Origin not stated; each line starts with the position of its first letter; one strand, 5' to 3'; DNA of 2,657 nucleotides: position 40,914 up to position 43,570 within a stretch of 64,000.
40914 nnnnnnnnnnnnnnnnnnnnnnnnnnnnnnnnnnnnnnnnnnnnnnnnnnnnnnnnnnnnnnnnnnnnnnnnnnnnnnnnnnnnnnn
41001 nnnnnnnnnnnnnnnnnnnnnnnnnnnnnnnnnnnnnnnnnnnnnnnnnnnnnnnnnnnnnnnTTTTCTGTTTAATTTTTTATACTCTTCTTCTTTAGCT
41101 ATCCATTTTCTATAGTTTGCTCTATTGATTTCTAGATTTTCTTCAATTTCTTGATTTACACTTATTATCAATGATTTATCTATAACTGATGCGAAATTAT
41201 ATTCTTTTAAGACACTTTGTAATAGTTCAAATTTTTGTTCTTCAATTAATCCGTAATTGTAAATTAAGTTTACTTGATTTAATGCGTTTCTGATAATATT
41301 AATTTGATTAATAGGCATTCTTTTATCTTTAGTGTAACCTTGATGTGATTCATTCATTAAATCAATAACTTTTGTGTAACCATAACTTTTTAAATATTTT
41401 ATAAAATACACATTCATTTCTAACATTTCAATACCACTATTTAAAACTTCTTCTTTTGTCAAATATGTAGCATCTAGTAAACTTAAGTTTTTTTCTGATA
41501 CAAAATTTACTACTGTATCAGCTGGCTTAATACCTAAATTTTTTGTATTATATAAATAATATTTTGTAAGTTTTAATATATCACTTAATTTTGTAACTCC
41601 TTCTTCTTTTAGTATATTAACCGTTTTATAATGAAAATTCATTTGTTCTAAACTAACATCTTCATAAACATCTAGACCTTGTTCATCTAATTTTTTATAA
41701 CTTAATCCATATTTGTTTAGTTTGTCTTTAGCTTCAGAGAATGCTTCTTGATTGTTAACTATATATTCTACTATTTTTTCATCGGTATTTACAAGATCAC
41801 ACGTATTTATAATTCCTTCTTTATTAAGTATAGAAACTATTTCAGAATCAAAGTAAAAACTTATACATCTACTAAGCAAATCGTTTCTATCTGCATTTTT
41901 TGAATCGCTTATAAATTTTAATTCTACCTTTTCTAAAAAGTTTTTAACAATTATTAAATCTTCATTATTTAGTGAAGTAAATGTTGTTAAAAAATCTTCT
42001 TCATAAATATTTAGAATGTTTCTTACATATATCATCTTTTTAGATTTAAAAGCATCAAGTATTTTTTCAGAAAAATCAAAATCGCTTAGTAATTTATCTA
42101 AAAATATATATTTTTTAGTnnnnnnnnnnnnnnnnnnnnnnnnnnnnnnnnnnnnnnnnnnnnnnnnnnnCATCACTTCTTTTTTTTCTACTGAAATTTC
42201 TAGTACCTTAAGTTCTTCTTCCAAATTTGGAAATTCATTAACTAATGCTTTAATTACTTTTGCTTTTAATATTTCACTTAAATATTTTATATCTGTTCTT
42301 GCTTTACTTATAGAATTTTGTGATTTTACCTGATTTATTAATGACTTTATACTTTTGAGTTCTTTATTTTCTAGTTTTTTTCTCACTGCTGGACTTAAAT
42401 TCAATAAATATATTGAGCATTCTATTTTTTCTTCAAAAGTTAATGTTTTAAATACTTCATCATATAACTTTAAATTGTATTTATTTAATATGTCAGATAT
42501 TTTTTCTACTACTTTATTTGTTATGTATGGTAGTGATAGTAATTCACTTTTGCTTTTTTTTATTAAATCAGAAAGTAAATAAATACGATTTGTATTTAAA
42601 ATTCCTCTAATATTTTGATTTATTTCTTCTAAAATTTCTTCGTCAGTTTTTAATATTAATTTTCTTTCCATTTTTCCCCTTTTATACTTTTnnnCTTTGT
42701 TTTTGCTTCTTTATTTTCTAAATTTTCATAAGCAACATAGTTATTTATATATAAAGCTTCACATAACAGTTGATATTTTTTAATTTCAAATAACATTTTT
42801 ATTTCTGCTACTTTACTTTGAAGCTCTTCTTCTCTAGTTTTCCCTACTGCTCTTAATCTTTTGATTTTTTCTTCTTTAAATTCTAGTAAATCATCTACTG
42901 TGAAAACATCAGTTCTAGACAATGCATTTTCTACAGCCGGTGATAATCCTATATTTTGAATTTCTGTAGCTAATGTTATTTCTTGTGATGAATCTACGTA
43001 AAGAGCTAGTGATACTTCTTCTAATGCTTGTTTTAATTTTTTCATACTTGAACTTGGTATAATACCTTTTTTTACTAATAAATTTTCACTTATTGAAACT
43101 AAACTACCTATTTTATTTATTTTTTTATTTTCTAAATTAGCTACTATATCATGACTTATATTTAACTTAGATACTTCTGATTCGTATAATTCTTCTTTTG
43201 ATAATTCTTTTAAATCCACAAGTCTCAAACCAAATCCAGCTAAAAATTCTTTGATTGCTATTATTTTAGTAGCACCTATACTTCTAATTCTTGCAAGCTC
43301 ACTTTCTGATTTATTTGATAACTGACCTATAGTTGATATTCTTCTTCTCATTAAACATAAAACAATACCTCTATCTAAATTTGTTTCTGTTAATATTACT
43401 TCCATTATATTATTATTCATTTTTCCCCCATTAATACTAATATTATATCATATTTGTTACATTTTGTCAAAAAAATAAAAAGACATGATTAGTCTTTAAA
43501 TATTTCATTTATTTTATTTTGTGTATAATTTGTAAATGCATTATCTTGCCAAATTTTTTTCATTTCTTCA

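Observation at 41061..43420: Two-gene operon encoding arrays (3 and ~6 copies) of RNA polymerase alpha-CTD-like domains behind a perfect consensus promoter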

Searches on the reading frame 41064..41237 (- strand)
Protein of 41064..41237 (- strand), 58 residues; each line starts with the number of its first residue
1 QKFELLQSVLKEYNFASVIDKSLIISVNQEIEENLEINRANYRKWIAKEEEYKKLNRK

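Call 7: search_protein_families(library=pfam, proteins=[window:41064-41237:-], max_evalue=10)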
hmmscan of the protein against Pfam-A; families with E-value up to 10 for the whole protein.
seq(58 aa): 0 families
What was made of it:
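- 41064..41249 (-): B C-terminal tail (aa 475-536); matches no family and is predicted helical at low confidence only. No Pfam hit (call 7).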

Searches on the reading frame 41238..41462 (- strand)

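Call 7: search_protein_families(library=pfam, proteins=[window:41238-41462:-], max_evalue=10)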
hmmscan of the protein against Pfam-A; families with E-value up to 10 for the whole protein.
seq(75 aa): 1 family
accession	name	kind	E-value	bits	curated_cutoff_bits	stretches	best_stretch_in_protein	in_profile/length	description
PF07794.16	DUF1633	-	0.031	12.8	26.4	1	7-57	638-687/854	Protein of unknown function (DUF1633)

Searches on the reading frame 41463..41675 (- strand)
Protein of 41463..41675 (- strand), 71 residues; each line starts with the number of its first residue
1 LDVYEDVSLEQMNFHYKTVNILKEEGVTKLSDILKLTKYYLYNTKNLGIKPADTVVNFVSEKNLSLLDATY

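Call 7: search_protein_families(library=pfam, proteins=[window:41463-41675:-], max_evalue=10)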
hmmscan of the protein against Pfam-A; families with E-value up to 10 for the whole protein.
seq(71 aa): 1 family
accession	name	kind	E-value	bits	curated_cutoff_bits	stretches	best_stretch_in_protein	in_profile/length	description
PF03118.21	RNA_pol_A_CTD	-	9.2e-08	32.1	23.8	1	6-57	12-63/67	Bacterial RNA polymerase, alpha chain C terminal domain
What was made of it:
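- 41478..41657 (-): Unit B5 (aa 339-398); the most canonical unit, with Lys265, Asn268, Gly296 and Lys298. PF03118 32.1 bits (call 7).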

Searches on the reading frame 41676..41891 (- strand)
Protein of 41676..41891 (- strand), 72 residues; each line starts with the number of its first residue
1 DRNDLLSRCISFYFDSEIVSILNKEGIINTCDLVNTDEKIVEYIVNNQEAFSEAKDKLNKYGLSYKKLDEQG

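Call 7: search_protein_families(library=pfam, proteins=[window:41676-41891:-], max_evalue=10)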
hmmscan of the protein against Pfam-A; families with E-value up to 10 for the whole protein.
seq(72 aa): 3 families
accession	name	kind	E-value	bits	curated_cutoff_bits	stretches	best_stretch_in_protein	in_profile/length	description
PF19184.5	DUF5866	-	0.011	15.8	25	1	8-38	42-74/74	Family of unknown function (DUF5866)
PF21794.3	RAD51D_N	-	0.079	13.6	27.3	1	10-37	8-35/60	RAD51D, N-terminal domain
PF05119.17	Terminase_4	-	0.14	13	24.7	1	33-67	18-52/98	Phage terminase, small subunit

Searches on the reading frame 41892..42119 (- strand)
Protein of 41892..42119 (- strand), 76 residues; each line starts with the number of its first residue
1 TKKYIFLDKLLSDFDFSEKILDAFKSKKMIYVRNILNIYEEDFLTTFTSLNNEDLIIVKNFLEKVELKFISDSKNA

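Call 7: search_protein_families(library=pfam, proteins=[window:41892-42119:-], max_evalue=10)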
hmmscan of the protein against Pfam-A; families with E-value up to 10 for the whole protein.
seq(76 aa): 1 family
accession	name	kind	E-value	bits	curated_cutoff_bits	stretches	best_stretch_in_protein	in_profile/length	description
PF12293.13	T4BSS_DotH_IcmK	-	0.33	10.4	25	1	21-51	184-214/238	Putative outer membrane core complex of type IVb secretion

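Call 66: search_solved_structures(query=A3, max_evalue=10)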
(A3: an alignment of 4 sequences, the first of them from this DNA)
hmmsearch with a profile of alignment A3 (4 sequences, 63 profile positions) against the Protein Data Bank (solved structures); distinct sequences matched with E-value up to 10: 35.
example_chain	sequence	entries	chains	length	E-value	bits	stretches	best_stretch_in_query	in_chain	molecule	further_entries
1z3e_B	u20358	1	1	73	9.7e-07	31.8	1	1-62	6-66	DNA-directed RNA polymerase alpha chain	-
3ihq_B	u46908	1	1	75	1.1e-06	31.7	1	1-62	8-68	DNA-directed RNA polymerase subunit alpha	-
3gfk_B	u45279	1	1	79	1.2e-06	31.4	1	1-62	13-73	DNA-directed RNA polymerase subunit alpha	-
6wvj_A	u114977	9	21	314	2.2e-05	27.4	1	1-62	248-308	DNA-directed RNA polymerase subunit alpha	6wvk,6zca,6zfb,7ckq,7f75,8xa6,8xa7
8x6f_A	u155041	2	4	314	0.0023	21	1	1-62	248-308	DNA-directed RNA polymerase subunit alpha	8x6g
7l7b_A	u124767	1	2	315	0.0065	19.5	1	1-62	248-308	DNA-directed RNA polymerase subunit alpha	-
7z53_E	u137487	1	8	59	0.013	18.6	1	15-37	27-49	Myeloperoxidase inhibitor SPIN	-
6azp_B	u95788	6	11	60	0.013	18.5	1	15-37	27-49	Staphylococcal Peroxidase Inhibitor | Myeloperoxidase inhibitor SPIN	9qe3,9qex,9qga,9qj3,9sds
8i23_A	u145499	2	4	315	0.018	18.1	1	1-62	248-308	DNA-directed RNA polymerase subunit alpha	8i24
9qjo_E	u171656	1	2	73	0.02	17.9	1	15-37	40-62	Myeloperoxidase inhibitor SPIN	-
8xzv_A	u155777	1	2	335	0.021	17.9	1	6-53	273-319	DNA-directed RNA polymerase subunit alpha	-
5uzu_B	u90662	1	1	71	0.022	17.8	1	15-37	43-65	Uncharacterised protein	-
9bd0_A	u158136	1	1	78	0.024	17.7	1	15-37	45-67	Myeloperoxidase inhibitor SPIN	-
7qzr_E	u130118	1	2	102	0.04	17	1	15-37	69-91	Exported protein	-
9zum_A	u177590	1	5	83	0.06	16.4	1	5-60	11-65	DNA-directed RNA polymerase subunit alpha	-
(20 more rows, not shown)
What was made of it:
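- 41913..42101 (-): Unit B3 (aa 191-253), degenerate. The weak-unit profile hits alpha-CTD in the PDB (call 66).
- A profile of the four weakest B units still ranks B. subtilis alpha-CTD first, at 9.7e-7 over its full length (call 66).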

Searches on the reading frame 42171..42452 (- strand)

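Call 7: search_protein_families(library=pfam, proteins=[window:42171-42452:-], max_evalue=10)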
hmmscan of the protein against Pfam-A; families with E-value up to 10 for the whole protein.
seq(94 aa): 4 families
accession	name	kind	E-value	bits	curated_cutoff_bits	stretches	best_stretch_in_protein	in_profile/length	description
PF07058.16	MAP70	-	0.022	14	27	1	37-92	19-77/554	Microtubule-associated protein 70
PF04609.17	MCR_C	-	0.042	13.4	25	1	6-86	169-248/271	Methyl-coenzyme M reductase operon protein C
PF12318.13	FAD-SLDH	-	0.063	13.9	24.2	1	40-91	36-87/163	Membrane bound FAD containing D-sorbitol dehydrogenase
PF23257.1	DUF7071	-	0.21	11.8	27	1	49-65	45-61/68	Domain of unknown function (DUF7071)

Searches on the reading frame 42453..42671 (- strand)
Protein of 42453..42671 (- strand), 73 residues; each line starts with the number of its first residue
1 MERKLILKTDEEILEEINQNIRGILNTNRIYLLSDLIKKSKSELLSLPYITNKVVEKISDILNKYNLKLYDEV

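Call 7: search_protein_families(library=pfam, proteins=[window:42453-42671:-], max_evalue=10)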
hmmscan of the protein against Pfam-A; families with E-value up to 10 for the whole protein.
seq(73 aa): 4 families
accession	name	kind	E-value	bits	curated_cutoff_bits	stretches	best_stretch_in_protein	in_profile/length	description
PF12322.14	T4_baseplate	-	0.0015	18.7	24.5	1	8-64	134-188/219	T4 bacteriophage base plate protein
PF03118.21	RNA_pol_A_CTD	-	0.012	15.8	23.8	1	25-63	28-66/67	Bacterial RNA polymerase, alpha chain C terminal domain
PF14520.12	HHH_5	-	0.064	14.2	27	1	24-62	18-55/57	Helix-hairpin-helix domain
PF14716.13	HHH_8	-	0.065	14.1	30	1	40-66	46-72/73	Helix-hairpin-helix domain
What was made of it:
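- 42465..42620 (-): Unit B1 (aa 18-69). PF03118 15.8 bits (call 7).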

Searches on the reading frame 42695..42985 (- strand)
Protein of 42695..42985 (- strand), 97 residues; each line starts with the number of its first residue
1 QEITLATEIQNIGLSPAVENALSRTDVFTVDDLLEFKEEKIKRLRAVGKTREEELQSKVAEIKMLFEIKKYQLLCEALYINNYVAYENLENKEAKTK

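Call 7: search_protein_families(library=pfam, proteins=[window:42695-42985:-], max_evalue=10)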
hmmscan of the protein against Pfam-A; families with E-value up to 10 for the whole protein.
seq(97 aa): 2 families
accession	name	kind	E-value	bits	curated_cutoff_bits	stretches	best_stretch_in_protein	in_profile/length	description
PF03118.21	RNA_pol_A_CTD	-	2e-08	34.2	23.8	1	4-61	10-67/67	Bacterial RNA polymerase, alpha chain C terminal domain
PF14520.12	HHH_5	-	0.088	13.7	27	1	13-55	9-51/57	Helix-hairpin-helix domain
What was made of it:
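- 42800..42973 (-): Unit A3 (aa 150-207); Asn268 and Gly296 kept. PF03118 34.2 bits (call 7).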

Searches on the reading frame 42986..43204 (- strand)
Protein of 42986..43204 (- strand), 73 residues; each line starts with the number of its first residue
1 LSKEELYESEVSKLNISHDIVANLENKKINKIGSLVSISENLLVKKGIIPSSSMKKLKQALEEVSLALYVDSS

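Call 7: search_protein_families(library=pfam, proteins=[window:42986-43204:-], max_evalue=10)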
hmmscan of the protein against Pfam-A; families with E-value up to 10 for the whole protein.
seq(73 aa): 1 family
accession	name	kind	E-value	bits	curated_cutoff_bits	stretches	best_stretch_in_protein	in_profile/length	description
PF03118.21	RNA_pol_A_CTD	-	0.035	14.3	23.8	1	4-63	8-67/67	Bacterial RNA polymerase, alpha chain C terminal domain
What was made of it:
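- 43001..43183 (-): Unit A2 (aa 80-140); degenerate, with Pro at the hairpin Gly position. PF03118 14.3 bits, below the cut-off but the only family hit (call 7).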

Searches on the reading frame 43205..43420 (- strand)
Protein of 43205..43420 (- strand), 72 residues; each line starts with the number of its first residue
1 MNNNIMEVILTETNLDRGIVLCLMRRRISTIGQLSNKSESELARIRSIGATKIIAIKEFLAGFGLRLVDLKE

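Call 7: search_protein_families(library=pfam, proteins=[window:43205-43420:-], max_evalue=10)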
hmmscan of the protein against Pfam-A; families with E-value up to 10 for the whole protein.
seq(72 aa): 2 families
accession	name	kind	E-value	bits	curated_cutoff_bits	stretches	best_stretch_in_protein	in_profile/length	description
PF03118.21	RNA_pol_A_CTD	-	1.8e-05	24.8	23.8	1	22-60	27-65/67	Bacterial RNA polymerase, alpha chain C terminal domain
PF12826.13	HHH_2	-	0.045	14.3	27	1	26-61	21-56/64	Helix-hairpin-helix motif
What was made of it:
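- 43220..43393 (-): Unit A1 (aa 10-67); Gly296 hairpin kept, pI 9.6. PF03118 24.8 bits on its own (call 7).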

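Call 58: find_homologous_proteins(query=A1, max_evalue=0.000001)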
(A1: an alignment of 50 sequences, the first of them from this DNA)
Query A1 (50 sequences): 290 candidates shared short words with the query, none scored E <= 0.000001.
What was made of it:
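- Tried and rejected: I set its E-value limit too strictly (1e-6) for a 63-column profile against 5.8 billion sequences, and it returned nothing (call 58).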

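Call 63: search_solved_structures(query=A2, max_evalue=10, show_alignments=1)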
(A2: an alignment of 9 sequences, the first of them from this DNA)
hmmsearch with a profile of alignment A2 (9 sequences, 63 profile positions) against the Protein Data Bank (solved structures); distinct sequences matched with E-value up to 10: 70 (the best 60 are shown).
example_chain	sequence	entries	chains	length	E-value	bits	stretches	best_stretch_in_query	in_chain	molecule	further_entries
1z3e_B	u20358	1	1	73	2.7e-12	49.8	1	1-61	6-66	DNA-directed RNA polymerase alpha chain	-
3ihq_B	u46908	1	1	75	2.9e-12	49.7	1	1-61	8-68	DNA-directed RNA polymerase subunit alpha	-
3gfk_B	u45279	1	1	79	3.4e-12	49.4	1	1-61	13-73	DNA-directed RNA polymerase subunit alpha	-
8i23_A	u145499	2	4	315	7e-12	48.5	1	1-63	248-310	DNA-directed RNA polymerase subunit alpha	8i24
7l7b_A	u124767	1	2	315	4.8e-11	45.8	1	1-61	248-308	DNA-directed RNA polymerase subunit alpha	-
6wvj_A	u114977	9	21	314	5.6e-11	45.6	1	1-61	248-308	DNA-directed RNA polymerase subunit alpha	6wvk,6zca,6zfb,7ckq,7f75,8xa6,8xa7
9zum_A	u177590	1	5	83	1.9e-10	43.8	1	5-63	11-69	DNA-directed RNA polymerase subunit alpha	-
6j9e_A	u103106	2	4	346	1.5e-09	41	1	6-63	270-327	DNA-directed RNA polymerase subunit alpha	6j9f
7ye1_A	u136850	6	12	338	3e-09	40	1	5-63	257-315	DNA-directed RNA polymerase subunit alpha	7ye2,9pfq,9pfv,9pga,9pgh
8x6f_A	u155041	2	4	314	3e-09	40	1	1-61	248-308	DNA-directed RNA polymerase subunit alpha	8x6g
8syi_A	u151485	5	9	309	6.2e-09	39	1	5-63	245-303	DNA-directed RNA polymerase subunit alpha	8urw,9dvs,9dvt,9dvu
2max_A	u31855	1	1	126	8.5e-09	38.6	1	3-58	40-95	DNA-directed RNA polymerase subunit alpha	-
6b6h_I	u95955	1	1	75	1.1e-08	38.3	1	8-63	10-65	DNA-directed RNA polymerase subunit alpha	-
8dkc_A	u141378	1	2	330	1.1e-08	38.3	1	2-63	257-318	DNA-directed RNA polymerase subunit alpha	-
1lb2_B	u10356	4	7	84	1.5e-08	37.8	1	8-63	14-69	DNA-directed RNA polymerase alpha chain | DNA-directed RNA polymerase subunit alpha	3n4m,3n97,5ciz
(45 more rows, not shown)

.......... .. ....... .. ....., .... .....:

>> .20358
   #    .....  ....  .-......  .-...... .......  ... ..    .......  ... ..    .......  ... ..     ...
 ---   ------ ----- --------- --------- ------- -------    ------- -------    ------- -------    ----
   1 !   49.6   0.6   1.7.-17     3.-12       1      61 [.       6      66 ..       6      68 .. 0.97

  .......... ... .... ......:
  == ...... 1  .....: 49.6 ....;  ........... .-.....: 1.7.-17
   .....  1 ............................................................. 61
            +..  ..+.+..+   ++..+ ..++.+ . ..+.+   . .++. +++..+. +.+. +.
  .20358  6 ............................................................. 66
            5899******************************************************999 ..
